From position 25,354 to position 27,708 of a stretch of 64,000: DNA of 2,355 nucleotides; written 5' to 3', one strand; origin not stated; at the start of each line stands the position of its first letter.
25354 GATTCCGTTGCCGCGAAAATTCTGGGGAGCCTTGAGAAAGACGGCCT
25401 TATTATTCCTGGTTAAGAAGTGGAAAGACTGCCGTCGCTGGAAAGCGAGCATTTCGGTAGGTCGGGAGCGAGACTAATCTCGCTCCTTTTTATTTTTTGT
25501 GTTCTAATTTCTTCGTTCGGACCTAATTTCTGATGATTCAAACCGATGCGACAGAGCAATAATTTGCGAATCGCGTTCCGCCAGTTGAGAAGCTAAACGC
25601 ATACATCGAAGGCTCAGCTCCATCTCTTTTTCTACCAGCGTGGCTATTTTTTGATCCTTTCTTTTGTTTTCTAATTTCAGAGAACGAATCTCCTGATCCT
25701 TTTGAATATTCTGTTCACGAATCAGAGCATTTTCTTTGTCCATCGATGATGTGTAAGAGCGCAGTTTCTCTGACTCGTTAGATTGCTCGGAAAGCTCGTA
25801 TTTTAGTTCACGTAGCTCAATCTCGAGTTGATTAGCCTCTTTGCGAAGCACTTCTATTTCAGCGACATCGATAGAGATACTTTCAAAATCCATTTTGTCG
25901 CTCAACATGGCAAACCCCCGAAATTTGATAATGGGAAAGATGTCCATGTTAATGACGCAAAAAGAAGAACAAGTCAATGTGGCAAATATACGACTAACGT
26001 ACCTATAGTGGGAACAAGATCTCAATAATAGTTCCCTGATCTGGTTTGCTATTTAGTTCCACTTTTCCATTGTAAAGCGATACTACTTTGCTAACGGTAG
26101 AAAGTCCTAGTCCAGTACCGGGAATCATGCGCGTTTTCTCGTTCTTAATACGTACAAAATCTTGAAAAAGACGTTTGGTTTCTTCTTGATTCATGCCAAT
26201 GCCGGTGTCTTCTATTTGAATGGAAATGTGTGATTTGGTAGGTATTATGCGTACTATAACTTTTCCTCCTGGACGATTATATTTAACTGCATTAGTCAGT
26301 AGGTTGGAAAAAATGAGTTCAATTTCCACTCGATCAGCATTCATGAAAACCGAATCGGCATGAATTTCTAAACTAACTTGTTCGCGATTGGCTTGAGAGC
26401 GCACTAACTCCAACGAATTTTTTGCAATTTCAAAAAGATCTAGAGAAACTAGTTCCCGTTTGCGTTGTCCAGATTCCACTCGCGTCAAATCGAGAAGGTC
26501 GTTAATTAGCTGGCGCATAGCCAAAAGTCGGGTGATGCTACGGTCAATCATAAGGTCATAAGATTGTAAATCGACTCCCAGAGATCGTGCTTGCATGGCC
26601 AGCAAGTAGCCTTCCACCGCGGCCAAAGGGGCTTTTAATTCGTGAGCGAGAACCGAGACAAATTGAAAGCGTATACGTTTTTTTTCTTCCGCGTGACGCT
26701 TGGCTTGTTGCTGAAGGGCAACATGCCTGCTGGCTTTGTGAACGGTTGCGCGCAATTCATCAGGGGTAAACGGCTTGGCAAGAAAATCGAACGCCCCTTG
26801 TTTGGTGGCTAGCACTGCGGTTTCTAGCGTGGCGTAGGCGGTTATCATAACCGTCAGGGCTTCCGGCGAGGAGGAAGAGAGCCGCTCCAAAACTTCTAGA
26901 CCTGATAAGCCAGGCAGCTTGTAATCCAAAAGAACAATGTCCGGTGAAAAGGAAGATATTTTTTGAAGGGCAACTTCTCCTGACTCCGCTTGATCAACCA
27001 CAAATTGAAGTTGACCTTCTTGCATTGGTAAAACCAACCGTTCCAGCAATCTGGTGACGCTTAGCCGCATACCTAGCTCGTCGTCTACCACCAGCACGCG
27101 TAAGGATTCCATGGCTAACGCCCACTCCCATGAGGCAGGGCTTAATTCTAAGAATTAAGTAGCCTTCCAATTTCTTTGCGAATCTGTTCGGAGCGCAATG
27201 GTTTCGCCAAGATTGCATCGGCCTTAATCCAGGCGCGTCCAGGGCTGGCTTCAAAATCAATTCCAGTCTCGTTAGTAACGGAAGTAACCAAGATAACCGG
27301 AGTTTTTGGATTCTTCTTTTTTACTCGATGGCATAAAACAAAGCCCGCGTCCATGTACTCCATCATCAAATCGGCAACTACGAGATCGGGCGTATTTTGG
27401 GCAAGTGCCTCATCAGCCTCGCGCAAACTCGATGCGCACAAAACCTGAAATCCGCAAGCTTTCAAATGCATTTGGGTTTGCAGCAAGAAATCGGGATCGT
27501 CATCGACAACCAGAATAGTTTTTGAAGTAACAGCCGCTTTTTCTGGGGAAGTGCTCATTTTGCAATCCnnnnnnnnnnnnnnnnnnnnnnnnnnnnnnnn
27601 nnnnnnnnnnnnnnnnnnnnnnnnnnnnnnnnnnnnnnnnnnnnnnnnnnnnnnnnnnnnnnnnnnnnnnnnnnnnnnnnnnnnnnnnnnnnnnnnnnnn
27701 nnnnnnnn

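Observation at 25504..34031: Hydrogenase-like sensor fused to a histidine kinase, co-operonic with a bifurcating-type HydABC and a multi-step phosphorelay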

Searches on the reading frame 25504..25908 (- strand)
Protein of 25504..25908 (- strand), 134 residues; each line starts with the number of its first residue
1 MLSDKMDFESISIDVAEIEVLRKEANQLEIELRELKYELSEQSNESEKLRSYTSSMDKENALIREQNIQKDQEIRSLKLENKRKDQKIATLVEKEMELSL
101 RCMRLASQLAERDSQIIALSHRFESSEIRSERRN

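Call 77: search_protein_families(library=ncbifam, proteins=[window:25504-25908:-], max_evalue=0.00001)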
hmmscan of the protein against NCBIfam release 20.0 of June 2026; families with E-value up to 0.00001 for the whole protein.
window:25504-25908:- (134 aa): 0 families

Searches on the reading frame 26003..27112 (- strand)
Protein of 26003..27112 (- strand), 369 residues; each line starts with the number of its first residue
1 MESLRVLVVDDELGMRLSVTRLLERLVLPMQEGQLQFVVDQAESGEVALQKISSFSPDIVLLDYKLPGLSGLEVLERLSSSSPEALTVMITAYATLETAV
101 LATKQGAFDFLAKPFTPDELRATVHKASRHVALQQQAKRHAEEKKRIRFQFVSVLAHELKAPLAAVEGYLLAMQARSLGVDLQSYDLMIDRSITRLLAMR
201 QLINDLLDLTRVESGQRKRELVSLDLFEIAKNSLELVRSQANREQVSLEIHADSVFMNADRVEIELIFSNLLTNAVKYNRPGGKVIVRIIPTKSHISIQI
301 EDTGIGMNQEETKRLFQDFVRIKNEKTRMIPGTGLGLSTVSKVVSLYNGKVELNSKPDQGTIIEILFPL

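Call 4: search_protein_families(library=pfam, proteins=[window:26003-27112:-], max_evalue=0.01)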
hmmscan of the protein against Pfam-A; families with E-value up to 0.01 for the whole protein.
window:26003-27112:- (369 aa): 5 families
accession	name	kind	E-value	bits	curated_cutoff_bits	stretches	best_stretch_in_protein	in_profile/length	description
PF02518.31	HATPase_c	-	1.6e-26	93.4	26.4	1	260-369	2-109/111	Histidine kinase-, DNA gyrase B-, and HSP90-like ATPase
PF00072.30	Response_reg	-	1.8e-23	83.3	30.2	1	6-124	1-110/111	Response regulator receiver domain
PF00512.31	HisKA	-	6.1e-11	42.6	26.9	1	150-215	4-66/66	His Kinase A (phospho-acceptor) domain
PF13581.12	HATPase_c_2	-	3.4e-05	24.3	27.4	1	256-337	30-104/127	Histidine kinase-like ATPase domain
PF14501.12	HATPase_c_5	-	8e-05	22.9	22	1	262-356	4-91/102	GHKL domain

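Call 77: search_protein_families(library=ncbifam, proteins=[window:26003-27112:-], max_evalue=0.00001)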
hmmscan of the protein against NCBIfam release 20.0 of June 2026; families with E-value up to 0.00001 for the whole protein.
window:26003-27112:- (369 aa): 149 families (the best 25 are shown)
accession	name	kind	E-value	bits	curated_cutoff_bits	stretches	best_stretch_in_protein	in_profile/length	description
NF046044.1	PnpS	equivalog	1.3e-49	169.3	400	1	145-368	167-390/390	two-component system histidine kinase PnpS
TIGR02956.1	TMAO_torS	equivalog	5.6e-45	153.8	676.5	2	119-364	435-677/967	TMAO reductase system sensor histidine kinase/response regulator TorS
TIGR02966.1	phoR_proteo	equivalog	9.1e-44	149.8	334.2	1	140-366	106-332/333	phosphate regulon sensor histidine kinase PhoR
NF011874.0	PRK15347.1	equivalog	4.3e-43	147.5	852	2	128-369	379-614/921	two component system sensor kinase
NF008318.0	PRK11107.1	equivalog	9.4e-42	143.1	890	2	136-365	281-514/920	two-component sensor histidine kinase BarA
NF041832.1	near_NosP_CTERM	subfamily_domain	9.9e-42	143.3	400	2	149-368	8-224/370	NahK/ErcS family hybrid sensor histidine kinase/response regulator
NF041947.1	LuxQ_Vibrio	equivalog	1.3e-41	142.4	1200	1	135-368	459-695/843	quorum-sensing autoinducer 2 sensor kinase/phosphatase LuxQ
NF047874.1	MASE3_PAS_HK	subfamily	2.6e-41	142.1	560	1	136-368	386-624/655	MASE3 domain-containing sensor histidine kinase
NF008099.0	PRK10841.1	equivalog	3.9e-41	140.8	920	2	133-369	456-690/949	two-component system sensor histidine kinase RcsC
NF038297.2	hybrid_HK_HrmK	equivalog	3.5e-40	138.2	725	1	135-369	222-457/607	hybrid histidine kinase/response regulator HrmK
NF033092.0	HK_WalK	equivalog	4.6e-39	134.5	725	1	144-368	368-593/594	cell wall metabolism sensor histidine kinase WalK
NF041735.1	hist_kin_RppB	equivalog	4.4e-36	124.6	400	1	149-367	217-437/438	two-component system sensor histidine kinase RppB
NF012163.2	BaeS_SmeS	equivalog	3.8e-34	118.4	500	1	140-367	232-456/457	sensor histidine kinase efflux regulator BaeS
NF047465.1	hybrid_HK_LvrA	exception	1.1e-33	116.4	1200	2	129-368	184-421/819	hybrid histidine kinase/response regulator LvrA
NF008302.0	PRK11091.1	equivalog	8e-33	113.6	838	2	129-365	264-501/779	aerobic respiration two-component sensor histidine kinase ArcB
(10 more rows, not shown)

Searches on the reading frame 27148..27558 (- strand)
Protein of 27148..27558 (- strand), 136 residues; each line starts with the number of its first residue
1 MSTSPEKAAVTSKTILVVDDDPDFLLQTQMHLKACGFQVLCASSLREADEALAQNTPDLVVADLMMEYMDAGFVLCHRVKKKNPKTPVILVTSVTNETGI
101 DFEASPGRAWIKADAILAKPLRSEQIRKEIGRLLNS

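Call 4: search_protein_families(library=pfam, proteins=[window:27148-27558:-], max_evalue=0.01)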
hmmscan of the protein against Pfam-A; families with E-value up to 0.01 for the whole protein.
window:27148-27558:- (136 aa): 3 families
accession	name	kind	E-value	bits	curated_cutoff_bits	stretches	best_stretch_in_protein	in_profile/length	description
PF00072.30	Response_reg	-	3.6e-16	59.7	30.2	1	15-130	1-110/111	Response regulator receiver domain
PF20161.5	VpsR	-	0.0026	17.9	23.7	1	7-67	5-62/121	VpsR domain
PF03709.21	OKR_DC_1_N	-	0.0041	17.8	29.3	1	29-103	10-81/111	Orn/Lys/Arg decarboxylase, N-terminal domain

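Call 77: search_protein_families(library=ncbifam, proteins=[window:27148-27558:-], max_evalue=0.00001)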
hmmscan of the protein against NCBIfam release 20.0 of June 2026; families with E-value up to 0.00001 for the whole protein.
window:27148-27558:- (136 aa): 51 families (the best 25 are shown)
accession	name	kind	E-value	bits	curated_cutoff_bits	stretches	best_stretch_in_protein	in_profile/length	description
NF011695.0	PRK15115.1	equivalog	2.4e-14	52.9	763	1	12-93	6-86/445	two-component system response regulator GlrR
NF007005.1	PRK09468.1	equivalog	4e-13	49.4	331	1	12-124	3-109/237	osmolarity response regulator transcription factor OmpR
NF045944.1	ResRegRpaBCyano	equivalog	8.4e-13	48.2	330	1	16-96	1-79/229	response regulator transcription factor RpaB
NF007969.0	PRK10693.1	equivalog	2.5e-12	46.5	329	1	9-101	4-95/337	two-component system response regulator RssB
NF007135.0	PRK09581.1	equivalog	5.8e-12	45.2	474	1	13-98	3-89/457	PleD family two-component system response regulator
NF040534.1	resp_reg_YycF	equivalog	3.2e-11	42.9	340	1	13-97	1-83/231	response regulator YycF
NF010076.0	PRK13557.1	subfamily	3.2e-11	42.3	631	1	9-135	412-534/540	histidine kinase famiy protein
TIGR02154.1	PhoB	equivalog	4.7e-11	42.4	296.2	1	12-98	2-89/226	phosphate regulon transcriptional regulator PhoB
NF045505.1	RR_RssB_Pseudo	equivalog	5.9e-11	42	700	1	11-94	4-86/394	two-component system response regulator RssB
NF053512.1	nitric_RR_NosR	exception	8.4e-11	41.5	400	1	15-94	1-79/422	response regulator c-di-GMP phosphodiesterase, NosR family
TIGR03787.1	marine_sort_RR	equivalog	1.5e-10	40.9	335.7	1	13-98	1-87/227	proteobacterial dedicated sortase system response regulator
NF053854.1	RespRegPhoBBctds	equivalog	1.7e-10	40.7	270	1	15-98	1-84/225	two-component system response regulator PhoB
NF047793.1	ResRegPgtA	equivalog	3.7e-10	39.2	650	1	12-130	5-117/414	two-component system response regulator PgtA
NF008099.0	PRK10841.1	equivalog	5.9e-10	37.6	920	1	7-93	819-904/949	two-component system sensor histidine kinase RcsC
NF040689.1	MtrAB_MtrA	equivalog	6.3e-10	38.8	300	1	15-100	1-84/219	MtrAB system response regulator MtrA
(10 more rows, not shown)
